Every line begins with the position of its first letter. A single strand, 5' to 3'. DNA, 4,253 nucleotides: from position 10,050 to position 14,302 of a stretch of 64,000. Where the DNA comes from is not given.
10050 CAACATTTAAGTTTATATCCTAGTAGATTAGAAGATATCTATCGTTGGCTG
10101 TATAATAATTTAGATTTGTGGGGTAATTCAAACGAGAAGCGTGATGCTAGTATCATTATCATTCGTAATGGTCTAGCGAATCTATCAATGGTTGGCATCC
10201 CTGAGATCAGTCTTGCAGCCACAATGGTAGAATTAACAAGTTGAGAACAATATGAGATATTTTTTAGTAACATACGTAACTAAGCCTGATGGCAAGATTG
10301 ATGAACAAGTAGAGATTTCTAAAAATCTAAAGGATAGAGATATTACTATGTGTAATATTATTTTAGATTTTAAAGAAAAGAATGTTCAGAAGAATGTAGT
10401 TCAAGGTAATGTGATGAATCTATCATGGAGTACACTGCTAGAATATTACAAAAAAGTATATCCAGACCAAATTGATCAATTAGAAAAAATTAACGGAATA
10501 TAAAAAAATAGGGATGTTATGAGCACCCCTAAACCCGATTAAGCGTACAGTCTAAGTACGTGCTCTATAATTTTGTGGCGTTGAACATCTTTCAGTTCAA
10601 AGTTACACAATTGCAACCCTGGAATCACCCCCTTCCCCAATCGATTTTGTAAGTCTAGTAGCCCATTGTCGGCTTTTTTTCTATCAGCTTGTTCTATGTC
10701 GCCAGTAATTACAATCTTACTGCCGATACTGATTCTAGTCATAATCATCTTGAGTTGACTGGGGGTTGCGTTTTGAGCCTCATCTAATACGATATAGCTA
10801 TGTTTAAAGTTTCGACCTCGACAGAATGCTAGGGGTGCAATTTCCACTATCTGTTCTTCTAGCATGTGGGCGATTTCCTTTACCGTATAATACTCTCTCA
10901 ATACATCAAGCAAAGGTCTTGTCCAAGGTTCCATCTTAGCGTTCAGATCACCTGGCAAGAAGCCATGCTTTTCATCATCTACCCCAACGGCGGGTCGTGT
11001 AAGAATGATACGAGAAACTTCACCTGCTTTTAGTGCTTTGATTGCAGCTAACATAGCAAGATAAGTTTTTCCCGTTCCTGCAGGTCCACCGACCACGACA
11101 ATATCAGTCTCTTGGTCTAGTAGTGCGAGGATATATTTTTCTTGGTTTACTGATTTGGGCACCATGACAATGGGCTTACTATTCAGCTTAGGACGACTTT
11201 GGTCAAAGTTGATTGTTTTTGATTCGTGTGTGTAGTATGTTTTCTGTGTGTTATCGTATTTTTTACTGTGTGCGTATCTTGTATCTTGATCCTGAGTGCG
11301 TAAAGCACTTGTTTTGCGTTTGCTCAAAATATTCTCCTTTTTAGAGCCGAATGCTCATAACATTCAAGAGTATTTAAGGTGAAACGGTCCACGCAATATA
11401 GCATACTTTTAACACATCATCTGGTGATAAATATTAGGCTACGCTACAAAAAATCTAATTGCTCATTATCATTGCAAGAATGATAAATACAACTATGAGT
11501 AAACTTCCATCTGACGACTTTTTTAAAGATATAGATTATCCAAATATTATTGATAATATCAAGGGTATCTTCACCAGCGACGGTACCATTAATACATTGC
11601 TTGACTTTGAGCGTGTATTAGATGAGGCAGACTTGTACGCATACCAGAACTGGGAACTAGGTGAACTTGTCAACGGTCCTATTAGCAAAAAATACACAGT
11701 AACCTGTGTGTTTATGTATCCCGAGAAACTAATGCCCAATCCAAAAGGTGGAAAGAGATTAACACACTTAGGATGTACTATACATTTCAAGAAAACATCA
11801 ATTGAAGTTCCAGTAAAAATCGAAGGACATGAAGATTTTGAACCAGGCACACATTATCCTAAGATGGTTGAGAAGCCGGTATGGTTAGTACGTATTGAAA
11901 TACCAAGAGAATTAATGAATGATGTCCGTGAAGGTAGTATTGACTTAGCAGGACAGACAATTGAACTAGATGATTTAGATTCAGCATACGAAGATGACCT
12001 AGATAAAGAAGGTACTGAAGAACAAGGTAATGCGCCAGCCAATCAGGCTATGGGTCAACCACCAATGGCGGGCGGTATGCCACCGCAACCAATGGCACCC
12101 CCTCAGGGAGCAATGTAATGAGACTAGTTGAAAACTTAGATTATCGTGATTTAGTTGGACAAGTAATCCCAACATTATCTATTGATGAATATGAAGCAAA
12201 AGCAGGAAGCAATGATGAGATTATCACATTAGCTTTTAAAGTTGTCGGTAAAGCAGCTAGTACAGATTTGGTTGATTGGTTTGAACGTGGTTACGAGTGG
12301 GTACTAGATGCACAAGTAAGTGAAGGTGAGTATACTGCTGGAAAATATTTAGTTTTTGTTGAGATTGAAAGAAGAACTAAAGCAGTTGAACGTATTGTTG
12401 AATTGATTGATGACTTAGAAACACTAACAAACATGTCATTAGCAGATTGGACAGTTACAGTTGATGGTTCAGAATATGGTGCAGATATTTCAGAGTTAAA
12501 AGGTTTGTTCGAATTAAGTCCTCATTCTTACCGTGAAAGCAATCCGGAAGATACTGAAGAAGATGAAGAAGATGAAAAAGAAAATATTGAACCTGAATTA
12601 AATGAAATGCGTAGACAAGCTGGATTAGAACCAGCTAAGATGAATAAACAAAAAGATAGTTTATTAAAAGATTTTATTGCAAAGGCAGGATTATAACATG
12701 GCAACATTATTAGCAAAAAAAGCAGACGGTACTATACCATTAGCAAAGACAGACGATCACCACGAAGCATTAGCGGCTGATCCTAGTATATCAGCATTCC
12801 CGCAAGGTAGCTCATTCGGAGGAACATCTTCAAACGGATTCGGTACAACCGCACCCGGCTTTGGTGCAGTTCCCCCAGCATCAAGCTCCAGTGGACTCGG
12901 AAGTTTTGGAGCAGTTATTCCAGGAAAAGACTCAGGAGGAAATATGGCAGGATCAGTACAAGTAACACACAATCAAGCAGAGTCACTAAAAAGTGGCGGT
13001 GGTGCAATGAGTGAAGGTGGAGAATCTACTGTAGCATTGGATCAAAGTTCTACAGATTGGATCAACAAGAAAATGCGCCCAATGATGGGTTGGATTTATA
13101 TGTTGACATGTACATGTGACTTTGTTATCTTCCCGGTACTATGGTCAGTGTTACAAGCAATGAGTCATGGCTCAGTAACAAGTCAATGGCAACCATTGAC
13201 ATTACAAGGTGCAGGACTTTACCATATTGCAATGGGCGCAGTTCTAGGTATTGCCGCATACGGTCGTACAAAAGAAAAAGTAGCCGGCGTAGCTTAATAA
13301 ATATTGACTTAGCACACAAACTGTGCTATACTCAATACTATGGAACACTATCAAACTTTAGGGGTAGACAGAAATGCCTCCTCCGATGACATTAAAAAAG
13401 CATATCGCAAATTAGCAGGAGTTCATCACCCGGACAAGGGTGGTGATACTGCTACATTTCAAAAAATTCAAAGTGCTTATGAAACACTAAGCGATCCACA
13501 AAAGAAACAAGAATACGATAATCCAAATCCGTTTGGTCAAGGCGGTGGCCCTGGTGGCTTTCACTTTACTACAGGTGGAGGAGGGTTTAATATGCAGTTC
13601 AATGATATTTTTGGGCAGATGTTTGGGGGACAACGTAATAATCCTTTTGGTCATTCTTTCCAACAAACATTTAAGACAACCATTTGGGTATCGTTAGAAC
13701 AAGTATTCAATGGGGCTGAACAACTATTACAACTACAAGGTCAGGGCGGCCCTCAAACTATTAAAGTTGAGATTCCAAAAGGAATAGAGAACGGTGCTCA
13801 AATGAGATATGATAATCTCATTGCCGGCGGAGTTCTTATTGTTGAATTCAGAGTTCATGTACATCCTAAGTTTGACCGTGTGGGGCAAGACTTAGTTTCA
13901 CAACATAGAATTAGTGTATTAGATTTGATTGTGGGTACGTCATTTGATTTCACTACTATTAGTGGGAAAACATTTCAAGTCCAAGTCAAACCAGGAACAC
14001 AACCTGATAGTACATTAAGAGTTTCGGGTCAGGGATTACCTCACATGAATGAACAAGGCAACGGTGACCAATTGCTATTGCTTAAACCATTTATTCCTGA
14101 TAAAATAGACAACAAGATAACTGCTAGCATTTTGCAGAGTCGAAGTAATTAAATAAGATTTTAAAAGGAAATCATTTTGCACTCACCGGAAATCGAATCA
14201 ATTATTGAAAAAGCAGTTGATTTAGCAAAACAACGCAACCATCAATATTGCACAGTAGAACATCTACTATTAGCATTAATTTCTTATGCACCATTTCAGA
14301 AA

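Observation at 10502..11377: phoH mRNA is bracketed by two hairpins with perfectly complementary 7-nt loops (12-bp inverted repeat around the reversed gene)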

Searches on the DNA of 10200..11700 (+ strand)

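Call 3: search_dna_similar(query=window:10200-11700:+, collection=phages, mode=near, max_rows=40)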
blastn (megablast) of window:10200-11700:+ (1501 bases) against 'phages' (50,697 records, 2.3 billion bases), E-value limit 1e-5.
No match.

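Call 7: search_dna_similar(query=window:10200-11700:+, collection=phages, mode=distant, max_rows=30)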
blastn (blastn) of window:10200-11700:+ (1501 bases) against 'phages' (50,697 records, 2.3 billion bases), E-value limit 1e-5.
No match.

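Call 27: search_rna_families(source=window, start=10400, end=11520, threshold=evalue, max_evalue=10)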
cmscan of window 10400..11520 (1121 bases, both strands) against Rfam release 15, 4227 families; matches with E-value up to 10: 1.
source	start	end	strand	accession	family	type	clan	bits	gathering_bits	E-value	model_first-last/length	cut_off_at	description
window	11063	11152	-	RF01637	ceN47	Gene; snRNA; snoRNA; CD-box;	-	12.6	35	8.9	1-155/155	no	Nematode snoRNA ceN47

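Call 57: build_rna_model(alignment_id=A1, structure=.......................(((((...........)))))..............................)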
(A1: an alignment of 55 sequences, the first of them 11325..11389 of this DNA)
Model R1 built from alignment A1 (55 sequences, 74 columns); structure: as given.
model positions 65; base pairs 5; branch points 0; effective number of sequences 8.3; information 0.863 bits per position. Calibrated on 0.2 Mb of random sequence (short: E-values are rough).
structure used (alignment columns):
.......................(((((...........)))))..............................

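Call 59: search_with_rna_model(model_id=R1, source=window, max_evalue=10)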
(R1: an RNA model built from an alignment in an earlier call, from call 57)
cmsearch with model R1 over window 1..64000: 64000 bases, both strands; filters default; matches with E-value up to 10: 1.
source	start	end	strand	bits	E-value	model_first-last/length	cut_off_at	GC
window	11325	11387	-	68.4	2.6e-11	1-65/65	no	0.35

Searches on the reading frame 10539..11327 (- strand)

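Call 30: search_protein_families(library=pfam, proteins=[window:10539-11327:-], max_evalue=0.01)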
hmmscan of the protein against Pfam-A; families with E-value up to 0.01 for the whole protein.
window:10539-11327:- (262 aa): 12 families
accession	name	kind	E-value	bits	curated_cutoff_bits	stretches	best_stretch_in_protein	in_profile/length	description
PF02562.22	PhoH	-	6.1e-68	228.8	27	1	56-261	3-204/205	PhoH-like protein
PF13604.12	AAA_30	-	8.1e-09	35.9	27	1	60-99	4-41/191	AAA domain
PF00270.35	DEAD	-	5.4e-06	26.7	26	1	61-110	3-51/167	DEAD/DEAH box helicase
PF13245.12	AAA_19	-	1.3e-05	25.8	25.1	1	74-214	11-129/134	AAA domain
PF00580.27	UvrD-helicase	-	0.00013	22.2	23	0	173-214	210-251/271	UvrD/REP helicase N-terminal domain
PF13191.12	AAA_16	-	0.00034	21.6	32.6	1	71-194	21-151/167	AAA ATPase domain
PF13401.12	AAA_22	-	0.00054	20.7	27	1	74-196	5-105/130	AAA domain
PF01695.23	IstB_IS21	-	0.00063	19.8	24.1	1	67-104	86-122/238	IstB-like ATP binding protein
PF25199.1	nSTAND_NTPase5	-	0.002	18.4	34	0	71-108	38-74/145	Novel STAND NTPase 5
PF13173.12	AAA_14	-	0.0028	18.1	27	0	75-209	3-97/129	AAA domain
PF20720.3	nSTAND3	-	0.0085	16.2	27.2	0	72-103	15-47/155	Novel STAND NTPase 3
PF00437.27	T2SSE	-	0.0087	15.2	24.9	0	61-103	129-170/370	Type II/IV secretion system protein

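Call 31: search_protein_families(library=phrogs, proteins=[window:10539-11327:-], max_evalue=0.001)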
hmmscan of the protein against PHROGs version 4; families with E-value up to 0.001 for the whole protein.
window:10539-11327:- (262 aa): 7 families
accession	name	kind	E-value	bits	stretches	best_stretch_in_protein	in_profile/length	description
phrog_170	-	other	2e-67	228.9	1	22-261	45-277/323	PhoH-like phosphate starvation-inducible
phrog_2765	-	other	4.3e-47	162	1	21-230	207-416/443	PhoH-like phosphate starvation-inducible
phrog_32482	-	other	2.5e-12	47.2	1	69-218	393-538/589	PhoH-like phosphate starvation-inducible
phrog_979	-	head and packaging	8e-10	39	1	21-109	112-201/642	terminase large subunit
phrog_325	-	DNA, RNA and nucleotide metabolism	7.5e-07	28.8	1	13-92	428-508/986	Dda-like helicase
phrog_2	-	head and packaging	2.6e-05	24.2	1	61-209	265-400/807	terminase large subunit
phrog_1967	-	DNA, RNA and nucleotide metabolism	0.00028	20.6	0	177-214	365-402/776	DNA helicase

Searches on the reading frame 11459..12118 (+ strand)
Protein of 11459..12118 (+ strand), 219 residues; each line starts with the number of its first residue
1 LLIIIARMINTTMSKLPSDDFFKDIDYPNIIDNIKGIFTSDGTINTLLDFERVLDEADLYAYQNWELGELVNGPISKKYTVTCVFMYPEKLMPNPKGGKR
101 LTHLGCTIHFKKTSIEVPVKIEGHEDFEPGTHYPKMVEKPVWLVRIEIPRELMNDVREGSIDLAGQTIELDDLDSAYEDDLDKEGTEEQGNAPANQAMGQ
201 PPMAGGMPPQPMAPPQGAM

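Call 30: search_protein_families(library=pfam, proteins=[window:11459-12118:+], max_evalue=0.01)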
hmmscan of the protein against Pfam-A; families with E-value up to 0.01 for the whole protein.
window:11459-12118:+ (219 aa): 0 families

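Call 31: search_protein_families(library=phrogs, proteins=[window:11459-12118:+], max_evalue=0.001)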
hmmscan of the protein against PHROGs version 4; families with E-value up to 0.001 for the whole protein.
window:11459-12118:+ (219 aa): 1 family
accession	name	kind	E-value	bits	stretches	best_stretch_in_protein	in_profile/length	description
phrog_12928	-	head and packaging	1.5e-30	107.4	1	28-189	4-172/186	virion structural protein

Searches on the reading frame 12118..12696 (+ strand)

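Call 30: search_protein_families(library=pfam, proteins=[window:12118-12696:+], max_evalue=0.01)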
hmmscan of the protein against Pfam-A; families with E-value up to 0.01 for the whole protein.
window:12118-12696:+ (192 aa): 0 families

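Call 31: search_protein_families(library=phrogs, proteins=[window:12118-12696:+], max_evalue=0.001)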
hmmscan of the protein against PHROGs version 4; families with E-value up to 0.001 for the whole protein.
window:12118-12696:+ (192 aa): 1 family
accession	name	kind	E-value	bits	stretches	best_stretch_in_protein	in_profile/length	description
phrog_13138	-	head and packaging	1.2e-17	65.5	1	5-133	8-135/227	virion structural protein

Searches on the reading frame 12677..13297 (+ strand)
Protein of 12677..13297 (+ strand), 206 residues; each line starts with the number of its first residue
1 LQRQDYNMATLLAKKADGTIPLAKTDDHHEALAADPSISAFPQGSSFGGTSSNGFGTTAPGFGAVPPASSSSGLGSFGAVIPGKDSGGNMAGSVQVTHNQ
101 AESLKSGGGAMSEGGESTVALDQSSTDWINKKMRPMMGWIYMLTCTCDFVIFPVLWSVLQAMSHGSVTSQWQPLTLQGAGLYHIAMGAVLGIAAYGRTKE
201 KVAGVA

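Call 30: search_protein_families(library=pfam, proteins=[window:12677-13297:+], max_evalue=0.01)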
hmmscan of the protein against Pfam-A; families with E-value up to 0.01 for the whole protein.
window:12677-13297:+ (206 aa): 1 family
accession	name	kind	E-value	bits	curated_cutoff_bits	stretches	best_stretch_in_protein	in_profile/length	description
PF11351.13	GTA_holin_3TM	-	2.5e-05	25.2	24.8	1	117-197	54-122/123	Holin of 3TMs, for gene-transfer release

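Call 31: search_protein_families(library=phrogs, proteins=[window:12677-13297:+], max_evalue=0.001)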
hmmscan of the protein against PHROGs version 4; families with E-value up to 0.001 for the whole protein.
window:12677-13297:+ (206 aa): 1 family
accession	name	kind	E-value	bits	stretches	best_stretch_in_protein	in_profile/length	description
phrog_3427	-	lysis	3.5e-07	31.3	1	118-205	61-138/141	holin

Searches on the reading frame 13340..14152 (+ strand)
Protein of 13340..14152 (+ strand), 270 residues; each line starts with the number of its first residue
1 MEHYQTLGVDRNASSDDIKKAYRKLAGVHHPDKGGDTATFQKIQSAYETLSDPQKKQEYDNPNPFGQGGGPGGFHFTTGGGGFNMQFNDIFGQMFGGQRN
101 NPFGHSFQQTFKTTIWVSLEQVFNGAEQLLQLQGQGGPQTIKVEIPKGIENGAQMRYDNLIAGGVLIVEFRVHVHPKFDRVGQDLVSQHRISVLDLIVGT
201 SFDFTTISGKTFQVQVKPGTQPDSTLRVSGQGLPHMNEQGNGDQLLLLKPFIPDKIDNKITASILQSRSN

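Call 30: search_protein_families(library=pfam, proteins=[window:13340-14152:+], max_evalue=0.01)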
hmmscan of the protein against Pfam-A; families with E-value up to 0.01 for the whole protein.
window:13340-14152:+ (270 aa): 2 families
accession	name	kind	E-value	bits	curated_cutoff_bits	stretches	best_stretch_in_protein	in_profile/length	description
PF01556.23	DnaJ_C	-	1.4e-24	87.3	26.6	1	113-248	3-147/152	DnaJ C terminal domain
PF00226.36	DnaJ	-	2.8e-22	79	27.8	1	2-60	1-63/63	DnaJ domain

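Call 31: search_protein_families(library=phrogs, proteins=[window:13340-14152:+], max_evalue=0.001)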
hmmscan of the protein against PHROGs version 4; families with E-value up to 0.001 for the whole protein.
window:13340-14152:+ (270 aa): 7 families
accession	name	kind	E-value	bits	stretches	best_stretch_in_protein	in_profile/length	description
phrog_14336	-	unknown function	8.5e-52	177.7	2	1-130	4-138/363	-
phrog_13942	-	unknown function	9.6e-11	42.5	1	4-52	18-66/336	-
phrog_2778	-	unknown function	5.5e-09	37.1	1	3-61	37-97/239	-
phrog_9210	-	unknown function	2.2e-07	31.7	1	4-52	152-201/204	-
phrog_11153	-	unknown function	3.3e-07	31.3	1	3-60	7-67/337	-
phrog_31004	-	unknown function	4.2e-06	28.1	1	1-53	1-57/156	-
phrog_15863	-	unknown function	4.6e-06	27.2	1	16-57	157-200/312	-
